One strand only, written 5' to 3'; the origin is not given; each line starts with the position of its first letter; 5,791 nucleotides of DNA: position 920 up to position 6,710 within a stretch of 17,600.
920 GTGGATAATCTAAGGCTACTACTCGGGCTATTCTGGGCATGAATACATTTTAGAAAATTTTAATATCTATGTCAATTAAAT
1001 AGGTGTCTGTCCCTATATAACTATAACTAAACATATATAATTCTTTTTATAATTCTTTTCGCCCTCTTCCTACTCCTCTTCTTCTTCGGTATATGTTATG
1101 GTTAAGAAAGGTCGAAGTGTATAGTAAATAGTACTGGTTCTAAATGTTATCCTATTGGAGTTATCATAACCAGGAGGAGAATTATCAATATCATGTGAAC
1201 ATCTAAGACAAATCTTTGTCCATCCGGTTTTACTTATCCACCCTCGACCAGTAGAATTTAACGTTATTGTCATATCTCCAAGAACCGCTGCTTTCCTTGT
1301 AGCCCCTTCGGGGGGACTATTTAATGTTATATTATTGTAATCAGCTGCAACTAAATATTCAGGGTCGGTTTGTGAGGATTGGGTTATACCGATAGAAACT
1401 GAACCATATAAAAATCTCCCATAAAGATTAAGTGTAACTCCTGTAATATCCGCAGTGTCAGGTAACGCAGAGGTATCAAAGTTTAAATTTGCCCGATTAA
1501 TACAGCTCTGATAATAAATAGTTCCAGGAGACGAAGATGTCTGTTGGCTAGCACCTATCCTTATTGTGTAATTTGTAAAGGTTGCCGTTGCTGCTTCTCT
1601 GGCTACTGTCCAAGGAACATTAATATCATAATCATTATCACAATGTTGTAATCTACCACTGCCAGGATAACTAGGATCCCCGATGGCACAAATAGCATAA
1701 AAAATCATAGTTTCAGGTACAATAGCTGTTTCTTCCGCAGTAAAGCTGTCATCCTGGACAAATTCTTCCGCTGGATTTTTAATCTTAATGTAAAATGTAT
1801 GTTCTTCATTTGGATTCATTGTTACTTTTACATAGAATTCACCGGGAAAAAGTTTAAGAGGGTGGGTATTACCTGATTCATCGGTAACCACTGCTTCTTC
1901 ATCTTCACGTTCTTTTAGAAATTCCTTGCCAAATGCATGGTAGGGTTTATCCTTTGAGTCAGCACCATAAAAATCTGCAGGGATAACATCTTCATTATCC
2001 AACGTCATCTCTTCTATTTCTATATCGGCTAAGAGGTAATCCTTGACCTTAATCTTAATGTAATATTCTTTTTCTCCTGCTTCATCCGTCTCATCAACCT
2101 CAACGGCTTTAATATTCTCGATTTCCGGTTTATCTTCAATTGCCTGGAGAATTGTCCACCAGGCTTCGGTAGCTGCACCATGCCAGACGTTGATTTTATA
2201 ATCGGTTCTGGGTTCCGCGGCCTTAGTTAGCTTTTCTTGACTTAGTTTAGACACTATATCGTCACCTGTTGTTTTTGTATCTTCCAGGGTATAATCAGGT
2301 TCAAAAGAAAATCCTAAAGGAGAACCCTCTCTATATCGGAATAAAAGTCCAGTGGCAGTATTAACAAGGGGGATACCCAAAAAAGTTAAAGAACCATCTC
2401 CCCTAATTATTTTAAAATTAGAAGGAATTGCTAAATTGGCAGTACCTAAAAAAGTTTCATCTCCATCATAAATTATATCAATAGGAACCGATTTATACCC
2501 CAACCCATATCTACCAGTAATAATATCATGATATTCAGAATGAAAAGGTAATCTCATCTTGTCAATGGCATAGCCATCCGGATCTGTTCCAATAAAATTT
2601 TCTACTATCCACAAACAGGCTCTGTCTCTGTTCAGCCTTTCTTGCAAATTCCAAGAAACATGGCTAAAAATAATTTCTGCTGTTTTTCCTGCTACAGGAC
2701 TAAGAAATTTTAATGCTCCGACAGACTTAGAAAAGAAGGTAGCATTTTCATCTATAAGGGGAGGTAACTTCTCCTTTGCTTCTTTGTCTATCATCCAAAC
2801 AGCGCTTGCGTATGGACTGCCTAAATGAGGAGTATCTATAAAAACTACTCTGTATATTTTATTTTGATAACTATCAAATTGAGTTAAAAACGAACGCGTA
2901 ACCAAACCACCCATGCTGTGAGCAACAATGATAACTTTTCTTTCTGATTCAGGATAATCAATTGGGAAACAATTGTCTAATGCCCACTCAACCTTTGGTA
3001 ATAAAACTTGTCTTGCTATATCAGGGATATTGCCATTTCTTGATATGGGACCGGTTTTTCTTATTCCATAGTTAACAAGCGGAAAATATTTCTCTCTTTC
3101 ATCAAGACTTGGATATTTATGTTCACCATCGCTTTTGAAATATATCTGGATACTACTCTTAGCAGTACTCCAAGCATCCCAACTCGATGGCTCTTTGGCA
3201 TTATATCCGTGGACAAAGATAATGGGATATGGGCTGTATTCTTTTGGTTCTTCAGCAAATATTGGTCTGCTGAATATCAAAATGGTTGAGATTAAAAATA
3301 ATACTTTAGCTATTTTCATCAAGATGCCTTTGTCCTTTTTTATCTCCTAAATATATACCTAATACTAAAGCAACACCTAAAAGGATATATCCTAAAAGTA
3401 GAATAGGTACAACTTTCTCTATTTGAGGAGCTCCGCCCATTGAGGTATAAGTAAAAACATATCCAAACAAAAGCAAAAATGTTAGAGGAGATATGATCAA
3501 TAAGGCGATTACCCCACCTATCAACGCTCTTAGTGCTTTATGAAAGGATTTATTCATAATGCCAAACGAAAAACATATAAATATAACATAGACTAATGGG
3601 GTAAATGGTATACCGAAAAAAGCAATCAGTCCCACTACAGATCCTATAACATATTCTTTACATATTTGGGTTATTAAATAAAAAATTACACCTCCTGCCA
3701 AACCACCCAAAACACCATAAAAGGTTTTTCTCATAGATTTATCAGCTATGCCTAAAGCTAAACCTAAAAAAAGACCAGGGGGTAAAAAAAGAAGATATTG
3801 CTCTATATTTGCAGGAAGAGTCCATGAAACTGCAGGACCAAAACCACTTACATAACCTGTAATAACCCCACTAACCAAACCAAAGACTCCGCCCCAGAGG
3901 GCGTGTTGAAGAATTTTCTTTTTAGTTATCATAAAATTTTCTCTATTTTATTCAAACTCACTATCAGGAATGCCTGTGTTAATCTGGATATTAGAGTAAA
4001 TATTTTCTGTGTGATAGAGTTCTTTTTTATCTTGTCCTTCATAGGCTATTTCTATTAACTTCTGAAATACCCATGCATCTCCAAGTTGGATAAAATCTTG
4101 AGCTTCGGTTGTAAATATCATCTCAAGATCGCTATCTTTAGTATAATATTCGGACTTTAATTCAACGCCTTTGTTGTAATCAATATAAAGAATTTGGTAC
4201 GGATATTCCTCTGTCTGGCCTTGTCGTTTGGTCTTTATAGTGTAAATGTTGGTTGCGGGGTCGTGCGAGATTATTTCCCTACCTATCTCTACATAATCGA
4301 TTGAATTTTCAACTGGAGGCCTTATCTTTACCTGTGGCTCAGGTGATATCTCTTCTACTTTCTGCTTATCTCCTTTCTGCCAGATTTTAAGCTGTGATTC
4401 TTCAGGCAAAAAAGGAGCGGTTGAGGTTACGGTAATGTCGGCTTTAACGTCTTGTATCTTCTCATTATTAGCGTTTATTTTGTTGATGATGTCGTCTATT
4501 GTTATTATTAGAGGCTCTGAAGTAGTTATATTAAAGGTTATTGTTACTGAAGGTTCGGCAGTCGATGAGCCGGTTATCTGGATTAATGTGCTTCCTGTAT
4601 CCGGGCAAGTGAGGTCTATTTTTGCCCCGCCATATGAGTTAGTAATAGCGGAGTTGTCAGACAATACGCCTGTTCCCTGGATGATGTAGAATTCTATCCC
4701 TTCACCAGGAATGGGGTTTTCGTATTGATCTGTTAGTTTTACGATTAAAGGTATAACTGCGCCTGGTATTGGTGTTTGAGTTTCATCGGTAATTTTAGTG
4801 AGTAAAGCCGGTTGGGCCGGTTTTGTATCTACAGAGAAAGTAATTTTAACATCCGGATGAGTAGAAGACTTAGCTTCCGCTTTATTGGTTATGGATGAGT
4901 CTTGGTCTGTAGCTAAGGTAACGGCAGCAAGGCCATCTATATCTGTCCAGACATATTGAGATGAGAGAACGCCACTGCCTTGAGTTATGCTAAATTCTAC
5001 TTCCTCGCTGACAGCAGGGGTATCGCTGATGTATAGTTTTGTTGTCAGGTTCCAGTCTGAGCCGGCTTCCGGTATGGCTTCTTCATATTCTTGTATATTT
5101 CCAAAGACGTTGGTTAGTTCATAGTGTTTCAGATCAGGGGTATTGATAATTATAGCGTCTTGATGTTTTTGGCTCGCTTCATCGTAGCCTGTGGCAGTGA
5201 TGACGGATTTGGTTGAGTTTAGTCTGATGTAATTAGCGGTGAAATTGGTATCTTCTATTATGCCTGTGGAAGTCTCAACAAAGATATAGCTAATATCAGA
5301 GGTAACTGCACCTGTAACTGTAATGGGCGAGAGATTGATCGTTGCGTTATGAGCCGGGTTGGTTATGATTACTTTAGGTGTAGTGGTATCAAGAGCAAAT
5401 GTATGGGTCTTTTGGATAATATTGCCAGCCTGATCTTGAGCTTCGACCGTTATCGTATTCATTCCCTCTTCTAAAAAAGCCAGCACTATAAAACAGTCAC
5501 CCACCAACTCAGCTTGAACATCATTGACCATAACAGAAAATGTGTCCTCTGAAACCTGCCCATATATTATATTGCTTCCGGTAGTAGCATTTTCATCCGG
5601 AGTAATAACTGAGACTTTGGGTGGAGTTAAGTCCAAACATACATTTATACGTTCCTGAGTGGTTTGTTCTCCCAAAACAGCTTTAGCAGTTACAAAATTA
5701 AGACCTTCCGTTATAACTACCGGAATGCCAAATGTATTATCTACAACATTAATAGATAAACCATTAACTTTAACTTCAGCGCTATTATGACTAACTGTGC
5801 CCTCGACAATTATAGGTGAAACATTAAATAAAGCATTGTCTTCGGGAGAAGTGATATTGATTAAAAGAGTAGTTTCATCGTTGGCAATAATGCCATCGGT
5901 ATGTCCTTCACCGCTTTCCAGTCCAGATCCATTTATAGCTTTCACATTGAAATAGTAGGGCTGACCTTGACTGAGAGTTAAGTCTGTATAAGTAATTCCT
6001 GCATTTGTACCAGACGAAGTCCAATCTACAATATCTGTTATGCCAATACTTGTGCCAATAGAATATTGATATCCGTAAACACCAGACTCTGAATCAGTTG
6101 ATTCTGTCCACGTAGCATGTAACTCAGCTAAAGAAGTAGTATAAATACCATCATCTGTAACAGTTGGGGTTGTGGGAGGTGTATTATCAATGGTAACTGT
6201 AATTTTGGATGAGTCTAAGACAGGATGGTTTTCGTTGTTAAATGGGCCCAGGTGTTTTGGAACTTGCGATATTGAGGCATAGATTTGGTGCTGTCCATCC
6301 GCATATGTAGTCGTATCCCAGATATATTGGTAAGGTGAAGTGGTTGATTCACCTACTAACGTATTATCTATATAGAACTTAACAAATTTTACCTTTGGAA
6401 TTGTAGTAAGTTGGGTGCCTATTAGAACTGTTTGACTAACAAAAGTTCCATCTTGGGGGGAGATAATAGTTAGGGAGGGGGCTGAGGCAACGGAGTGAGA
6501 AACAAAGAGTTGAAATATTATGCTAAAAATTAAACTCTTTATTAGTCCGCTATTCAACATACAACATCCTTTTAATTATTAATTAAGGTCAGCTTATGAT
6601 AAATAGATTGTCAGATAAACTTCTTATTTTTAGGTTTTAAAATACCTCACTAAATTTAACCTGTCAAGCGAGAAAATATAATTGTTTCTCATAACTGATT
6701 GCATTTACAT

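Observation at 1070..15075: Orphan pseudopilus operon linked to H-X9-DG pilins and an adhesin/membrane-protein/lipase cassette: candidate uncharacterised type-IV-filament surface or secretion system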

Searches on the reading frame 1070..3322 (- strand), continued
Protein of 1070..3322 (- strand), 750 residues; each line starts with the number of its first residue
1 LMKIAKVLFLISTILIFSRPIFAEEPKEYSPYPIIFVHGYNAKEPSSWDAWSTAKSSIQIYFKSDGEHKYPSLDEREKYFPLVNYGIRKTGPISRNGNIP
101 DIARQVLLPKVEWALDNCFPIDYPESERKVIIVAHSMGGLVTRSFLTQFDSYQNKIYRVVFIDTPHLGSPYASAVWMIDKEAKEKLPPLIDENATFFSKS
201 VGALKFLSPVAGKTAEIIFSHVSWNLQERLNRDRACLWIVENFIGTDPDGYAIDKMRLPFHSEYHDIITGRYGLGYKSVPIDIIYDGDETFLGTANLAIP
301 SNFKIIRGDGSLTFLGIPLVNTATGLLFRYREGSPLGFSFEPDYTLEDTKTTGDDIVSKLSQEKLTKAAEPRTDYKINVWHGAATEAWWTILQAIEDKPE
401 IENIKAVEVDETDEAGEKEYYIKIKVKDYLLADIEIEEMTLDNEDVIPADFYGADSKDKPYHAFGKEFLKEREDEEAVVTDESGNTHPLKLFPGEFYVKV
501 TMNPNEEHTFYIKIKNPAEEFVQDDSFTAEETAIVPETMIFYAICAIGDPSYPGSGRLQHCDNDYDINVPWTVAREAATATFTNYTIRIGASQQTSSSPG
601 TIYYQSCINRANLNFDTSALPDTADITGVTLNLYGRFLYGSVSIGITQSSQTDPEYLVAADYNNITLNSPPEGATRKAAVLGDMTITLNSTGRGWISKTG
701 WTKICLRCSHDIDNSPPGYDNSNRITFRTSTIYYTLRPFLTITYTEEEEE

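Call 86: fold_search(model_id=the predicted structure, library=pdb)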
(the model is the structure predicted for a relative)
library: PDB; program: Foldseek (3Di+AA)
matches with E <= 10: 1215; with E <= 0.001: 8
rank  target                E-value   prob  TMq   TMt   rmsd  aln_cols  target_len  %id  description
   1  7jqy_B                2.9e-04  0.99  0.12  0.28  17.7       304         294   15  Crystal structure of Cfl1-D123S from Burkholderia cenocepacia (released 2021-03-17)
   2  6v7n_B                3.3e-04  0.98  0.13  0.24  19.5       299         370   16  Crystal Structure of a human Lysosome Resident Glycoprotein, Lysosomal Acid Lipase, and its Implications in Cholestery (released 2020-06-17)
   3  4uhh                  4.3e-04  1.00  0.15  0.36  17.8       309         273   11  Structural studies of a thermophilic esterase from Thermogutta terrifontis (cacodylate complex) (released 2015-06-10)
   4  4uhd                  4.6e-04  1.00  0.15  0.35  17.8       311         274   10  Structural studies of a thermophilic esterase from Thermogutta terrifontis (acetate bound) (released 2015-06-10)
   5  4uhc                  5.1e-04  1.00  0.15  0.36  16.2       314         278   11  Structural studies of a thermophilic esterase from Thermogutta terrifontis (Native) (released 2015-06-10)
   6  7jqx_A                5.1e-04  0.99  0.12  0.26  17.6       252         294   16  Crystal structure of Cfl1 wild-type from Burkholderia cenocepacia (released 2021-03-17)
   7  4uhe                  7.6e-04  1.00  0.15  0.36  17.7       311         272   10  Structural studies of a thermophilic esterase from Thermogutta terrifontis (malate bound) (released 2015-06-10)
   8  7jqy_C                8.0e-04  0.96  0.11  0.25  17.7       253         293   17  Crystal structure of Cfl1-D123S from Burkholderia cenocepacia (released 2021-03-17)
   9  6fw5_A                1.6e-03  0.98  0.13  0.33  15.9       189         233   15  TesA a major thioesterase from Mycobacterium tuberculosis (released 2018-10-24)
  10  6idy_B                1.7e-03  1.00  0.12  0.20   6.1       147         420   15  Crystal structure of Aspergillus fumigatus lipase B (released 2019-09-18)
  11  6fw5_D                1.7e-03  0.98  0.15  0.39  11.1       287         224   12  TesA a major thioesterase from Mycobacterium tuberculosis (released 2018-10-24)
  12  6zvv_B                1.7e-03  0.98  0.16  0.36  14.9       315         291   10  X-RAY STRUCTURE OF THE HALOALKANE DEHALOGENASE HALOTAG7-P174W LABELED WITH A CHLOROALKANE-TETRAMETHYLRHODAMINE FLUOROP (released 2021-08-04)
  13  5bov_A                1.8e-03  0.94  0.12  0.27  20.0       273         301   11  Crystal structure of a putative epoxide hydrolase (KPN_01808) from Klebsiella pneumoniae subsp. pneumoniae MGH 78578 a (released 2015-06-10)
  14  8oe2_D                1.8e-03  0.91  0.12  0.27  18.6       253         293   11  Structure of hyperstable haloalkane dehalogenase variant DhaA223 (released 2024-01-17)
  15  6tj2_C                2.0e-03  1.00  0.12  0.32   4.6       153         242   16  Extracellular alpha/beta-hydrolase from Paenibacillus species shares structural and functional homology to Tobacco Sal (released 2020-04-22)
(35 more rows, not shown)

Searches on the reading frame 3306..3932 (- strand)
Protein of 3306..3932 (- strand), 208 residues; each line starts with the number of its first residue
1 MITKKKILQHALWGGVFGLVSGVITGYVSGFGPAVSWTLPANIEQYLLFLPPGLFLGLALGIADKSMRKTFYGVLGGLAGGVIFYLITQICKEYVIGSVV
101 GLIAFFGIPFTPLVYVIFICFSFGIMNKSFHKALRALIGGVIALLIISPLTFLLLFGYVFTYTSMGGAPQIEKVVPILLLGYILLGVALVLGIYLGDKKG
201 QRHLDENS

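Call 4: search_protein_families(library=pfam, max_evalue=0.01, proteins=[window:3306-3932:-])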
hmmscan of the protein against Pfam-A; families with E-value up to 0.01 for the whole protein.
window:3306-3932:- (208 aa): 0 families

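Call 6: search_protein_families(library=ncbifam, max_evalue=0.01, proteins=[window:3306-3932:-])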
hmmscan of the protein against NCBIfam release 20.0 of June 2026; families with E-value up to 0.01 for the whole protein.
window:3306-3932:- (208 aa): 0 families

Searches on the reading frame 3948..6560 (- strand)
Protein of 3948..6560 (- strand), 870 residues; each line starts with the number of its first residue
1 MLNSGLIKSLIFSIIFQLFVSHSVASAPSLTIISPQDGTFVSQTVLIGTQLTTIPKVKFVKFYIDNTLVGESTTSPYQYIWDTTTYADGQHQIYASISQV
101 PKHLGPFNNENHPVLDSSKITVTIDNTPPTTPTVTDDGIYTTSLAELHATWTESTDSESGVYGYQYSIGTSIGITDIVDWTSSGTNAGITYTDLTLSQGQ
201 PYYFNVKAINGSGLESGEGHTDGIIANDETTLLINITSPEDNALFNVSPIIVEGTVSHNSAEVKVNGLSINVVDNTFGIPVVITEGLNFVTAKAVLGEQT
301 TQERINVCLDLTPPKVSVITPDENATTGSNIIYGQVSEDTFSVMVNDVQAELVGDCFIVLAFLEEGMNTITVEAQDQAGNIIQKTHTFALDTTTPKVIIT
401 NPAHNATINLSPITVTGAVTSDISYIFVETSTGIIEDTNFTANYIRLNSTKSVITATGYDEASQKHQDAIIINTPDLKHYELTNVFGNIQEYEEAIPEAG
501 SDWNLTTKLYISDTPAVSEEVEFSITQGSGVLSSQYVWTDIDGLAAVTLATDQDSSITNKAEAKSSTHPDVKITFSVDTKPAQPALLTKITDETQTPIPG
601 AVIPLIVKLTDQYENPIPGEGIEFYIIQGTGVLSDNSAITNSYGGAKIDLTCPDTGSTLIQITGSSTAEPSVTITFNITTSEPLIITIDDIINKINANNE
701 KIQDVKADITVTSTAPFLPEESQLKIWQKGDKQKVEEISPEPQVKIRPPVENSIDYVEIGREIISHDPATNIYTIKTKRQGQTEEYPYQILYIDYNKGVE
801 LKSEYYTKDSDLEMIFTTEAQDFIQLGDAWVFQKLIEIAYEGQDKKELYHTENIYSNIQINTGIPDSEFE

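Call 4: search_protein_families(library=pfam, max_evalue=0.01, proteins=[window:3948-6560:-])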
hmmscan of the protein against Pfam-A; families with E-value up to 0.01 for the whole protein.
window:3948-6560:- (870 aa): 4 families
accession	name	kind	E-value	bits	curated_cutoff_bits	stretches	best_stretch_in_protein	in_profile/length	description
PF09136.16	Glucodextran_B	-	1.9e-21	76.2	27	3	235-304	4-75/83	Glucodextranase, domain B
PF17957.7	Big_7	-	6.5e-15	56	24.1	1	28-95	1-70/70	Bacterial Ig domain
PF02369.22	Big_1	-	2.4e-11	44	34.9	2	603-677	19-93/93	Bacterial Ig-like domain (group 1)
PF17131.11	LolA_like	-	5.9e-08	33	30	1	771-869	85-177/184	Outer membrane lipoprotein-sorting protein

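Call 6: search_protein_families(library=ncbifam, max_evalue=0.01, proteins=[window:3948-6560:-])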
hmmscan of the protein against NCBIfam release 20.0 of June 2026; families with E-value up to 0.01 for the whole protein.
window:3948-6560:- (870 aa): 1 family
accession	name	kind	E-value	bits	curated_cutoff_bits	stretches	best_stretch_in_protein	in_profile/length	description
NF047446.1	barrel_OmpL47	domain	0.00058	20.3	40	0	363-384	40-61/68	OmpL47-type beta-barrel domain-containing protein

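Call 71: search_solved_structures(query=window:3948-6560:-, max_evalue=0.01)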
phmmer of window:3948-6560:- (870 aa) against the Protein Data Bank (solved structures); distinct sequences matched with E-value up to 0.01: 0.
